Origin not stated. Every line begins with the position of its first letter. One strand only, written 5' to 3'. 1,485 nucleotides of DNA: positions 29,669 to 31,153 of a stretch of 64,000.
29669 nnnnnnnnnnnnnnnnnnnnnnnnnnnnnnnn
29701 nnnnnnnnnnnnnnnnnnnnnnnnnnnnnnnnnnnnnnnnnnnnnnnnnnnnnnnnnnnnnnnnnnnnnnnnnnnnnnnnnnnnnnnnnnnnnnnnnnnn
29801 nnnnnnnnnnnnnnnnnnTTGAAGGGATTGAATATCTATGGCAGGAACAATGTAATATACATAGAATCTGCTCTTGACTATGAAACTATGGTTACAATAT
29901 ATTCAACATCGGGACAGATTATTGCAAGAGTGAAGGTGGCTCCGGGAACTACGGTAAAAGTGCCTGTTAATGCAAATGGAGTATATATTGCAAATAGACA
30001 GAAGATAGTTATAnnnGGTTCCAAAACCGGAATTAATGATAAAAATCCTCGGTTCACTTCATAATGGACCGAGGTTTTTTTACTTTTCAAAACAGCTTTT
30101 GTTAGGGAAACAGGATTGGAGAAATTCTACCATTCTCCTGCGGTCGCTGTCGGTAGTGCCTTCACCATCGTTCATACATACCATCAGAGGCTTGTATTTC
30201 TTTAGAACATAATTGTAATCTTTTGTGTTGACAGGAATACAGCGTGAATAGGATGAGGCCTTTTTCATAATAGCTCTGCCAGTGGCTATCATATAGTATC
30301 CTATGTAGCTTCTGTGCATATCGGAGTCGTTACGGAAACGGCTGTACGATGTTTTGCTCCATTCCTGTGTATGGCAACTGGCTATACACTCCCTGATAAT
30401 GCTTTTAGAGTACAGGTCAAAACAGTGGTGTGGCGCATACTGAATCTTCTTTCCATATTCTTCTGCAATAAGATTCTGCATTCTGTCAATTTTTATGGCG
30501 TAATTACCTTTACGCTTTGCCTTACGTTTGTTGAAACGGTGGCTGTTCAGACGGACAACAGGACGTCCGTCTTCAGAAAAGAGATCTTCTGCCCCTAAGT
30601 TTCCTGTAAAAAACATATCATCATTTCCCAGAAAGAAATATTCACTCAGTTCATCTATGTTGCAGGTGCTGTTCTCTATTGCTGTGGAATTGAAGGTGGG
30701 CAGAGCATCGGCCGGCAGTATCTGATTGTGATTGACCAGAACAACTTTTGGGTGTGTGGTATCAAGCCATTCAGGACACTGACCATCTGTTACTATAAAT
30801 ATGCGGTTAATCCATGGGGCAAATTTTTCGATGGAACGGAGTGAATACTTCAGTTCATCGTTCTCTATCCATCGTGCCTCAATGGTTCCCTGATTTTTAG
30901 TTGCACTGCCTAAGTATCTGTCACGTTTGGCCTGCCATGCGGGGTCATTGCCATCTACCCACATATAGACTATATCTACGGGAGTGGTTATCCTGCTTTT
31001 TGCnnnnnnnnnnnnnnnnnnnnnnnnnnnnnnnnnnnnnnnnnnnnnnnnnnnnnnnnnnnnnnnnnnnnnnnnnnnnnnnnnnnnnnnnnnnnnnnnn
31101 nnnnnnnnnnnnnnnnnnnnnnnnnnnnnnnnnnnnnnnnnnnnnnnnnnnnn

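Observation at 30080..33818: GT2-Stealth fusion with a TupA-like amidoligase and an opine-dehydrogenase-family enzyme: candidate phosphodiester-linked, opine-decorated glycan module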

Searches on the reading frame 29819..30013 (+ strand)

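Call 41: search_protein_families(library=pfam, proteins=[window:29819-30013:+], max_evalue=0.1)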
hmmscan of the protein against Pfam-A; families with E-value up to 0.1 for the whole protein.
seq(65 aa): 1 family
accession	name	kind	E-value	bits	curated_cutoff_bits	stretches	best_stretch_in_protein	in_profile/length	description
PF25158.1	ABCA11_C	-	0.083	13.2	27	0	35-57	20-42/55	ABC transporter A family member 11-like, C-terminal domain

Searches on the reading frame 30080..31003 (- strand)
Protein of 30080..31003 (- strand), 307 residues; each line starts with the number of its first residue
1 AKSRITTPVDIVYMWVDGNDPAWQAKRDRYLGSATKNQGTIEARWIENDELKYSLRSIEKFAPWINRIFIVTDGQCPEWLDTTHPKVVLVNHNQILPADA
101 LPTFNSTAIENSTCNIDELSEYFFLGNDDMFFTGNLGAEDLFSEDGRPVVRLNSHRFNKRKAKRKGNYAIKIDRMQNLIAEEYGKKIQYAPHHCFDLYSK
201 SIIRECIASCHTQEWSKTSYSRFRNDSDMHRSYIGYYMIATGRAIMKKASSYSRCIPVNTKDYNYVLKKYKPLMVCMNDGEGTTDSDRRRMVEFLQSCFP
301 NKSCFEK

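Call 72: search_solved_structures(query=window:30080-31003:-, max_evalue=1e-20, show_alignments=2)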
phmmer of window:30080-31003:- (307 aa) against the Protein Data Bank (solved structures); distinct sequences matched with E-value up to 1e-20: 5.
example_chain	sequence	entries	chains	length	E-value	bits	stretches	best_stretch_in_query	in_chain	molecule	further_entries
8j2n_A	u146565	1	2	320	2e-41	145.4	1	9-307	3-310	Exopolysaccharide phosphotransferase CpsY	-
7s6n_A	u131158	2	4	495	2e-30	109.2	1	6-240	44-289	N-acetylglucosamine-1-phosphotransferase (GNPT) alpha (GNPTAB) catalytic domain,N-acetylgl | N-acetylglucosamine-1-phosphotransferase subunit alpha,N-acetylgluc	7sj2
9bgg_A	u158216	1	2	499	6.1e-30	107.7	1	6-240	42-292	highly active truncation of GlcNAc-1-phosphotransferase, S1S3,N-acetylglucosamine-1-phosph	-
7dxi_A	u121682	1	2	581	7.7e-29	104.1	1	5-145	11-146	FI02838p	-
7s05_B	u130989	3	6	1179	8.7e-29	103.9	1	36-145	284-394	N-acetylglucosamine-1-phosphotransferase subunits alpha/beta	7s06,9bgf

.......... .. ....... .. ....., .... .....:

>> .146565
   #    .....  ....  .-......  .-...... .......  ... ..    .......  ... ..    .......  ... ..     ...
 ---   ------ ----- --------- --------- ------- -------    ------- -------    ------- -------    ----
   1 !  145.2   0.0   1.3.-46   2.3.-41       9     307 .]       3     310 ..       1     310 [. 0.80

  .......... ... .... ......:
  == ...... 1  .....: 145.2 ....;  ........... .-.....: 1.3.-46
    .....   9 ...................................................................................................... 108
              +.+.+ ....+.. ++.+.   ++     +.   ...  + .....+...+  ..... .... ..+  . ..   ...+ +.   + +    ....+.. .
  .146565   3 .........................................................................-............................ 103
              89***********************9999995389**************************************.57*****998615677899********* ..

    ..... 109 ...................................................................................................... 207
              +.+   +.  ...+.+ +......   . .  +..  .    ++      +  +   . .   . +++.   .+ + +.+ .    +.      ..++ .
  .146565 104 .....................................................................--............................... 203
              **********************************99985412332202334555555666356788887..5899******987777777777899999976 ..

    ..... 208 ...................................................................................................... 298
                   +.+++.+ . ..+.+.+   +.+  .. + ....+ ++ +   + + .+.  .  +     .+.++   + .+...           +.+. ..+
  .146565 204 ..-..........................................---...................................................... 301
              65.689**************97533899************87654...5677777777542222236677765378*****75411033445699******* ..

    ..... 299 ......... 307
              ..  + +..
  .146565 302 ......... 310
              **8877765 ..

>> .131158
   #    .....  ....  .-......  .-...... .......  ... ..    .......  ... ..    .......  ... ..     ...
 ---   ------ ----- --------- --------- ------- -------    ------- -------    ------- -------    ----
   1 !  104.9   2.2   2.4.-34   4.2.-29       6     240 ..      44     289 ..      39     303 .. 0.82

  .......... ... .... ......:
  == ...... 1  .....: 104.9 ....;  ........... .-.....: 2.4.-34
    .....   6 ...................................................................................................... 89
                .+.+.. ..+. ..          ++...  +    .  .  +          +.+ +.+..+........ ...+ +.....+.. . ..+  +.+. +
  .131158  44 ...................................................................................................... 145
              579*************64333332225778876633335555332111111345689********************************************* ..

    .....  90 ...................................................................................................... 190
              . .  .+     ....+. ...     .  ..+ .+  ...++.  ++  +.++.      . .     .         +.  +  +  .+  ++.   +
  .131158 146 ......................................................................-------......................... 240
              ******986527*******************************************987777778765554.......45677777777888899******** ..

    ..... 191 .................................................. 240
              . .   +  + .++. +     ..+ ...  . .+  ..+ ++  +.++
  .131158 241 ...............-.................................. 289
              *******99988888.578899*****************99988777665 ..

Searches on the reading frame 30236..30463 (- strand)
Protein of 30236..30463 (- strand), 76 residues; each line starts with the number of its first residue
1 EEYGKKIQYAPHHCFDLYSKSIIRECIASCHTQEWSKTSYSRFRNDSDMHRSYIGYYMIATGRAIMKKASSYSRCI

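Call 79: search_protein_families(library=pfam, proteins=[window:30236-30463:-], max_evalue=0.5)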
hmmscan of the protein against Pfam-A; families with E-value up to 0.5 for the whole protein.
window:30236-30463:- (76 aa): 3 families
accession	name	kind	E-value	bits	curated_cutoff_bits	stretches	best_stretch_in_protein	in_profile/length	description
PF17102.10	Stealth_CR3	-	0.0016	18.7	24.2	1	13-58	2-46/49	Stealth protein CR3, conserved region 3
PF12746.13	GNAT_acetyltran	-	0.032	14.3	26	1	20-74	124-177/243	GNAT acetyltransferase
PF08384.15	NPP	-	0.14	12.6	21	1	13-33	7-27/44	Pro-opiomelanocortin, N-terminal region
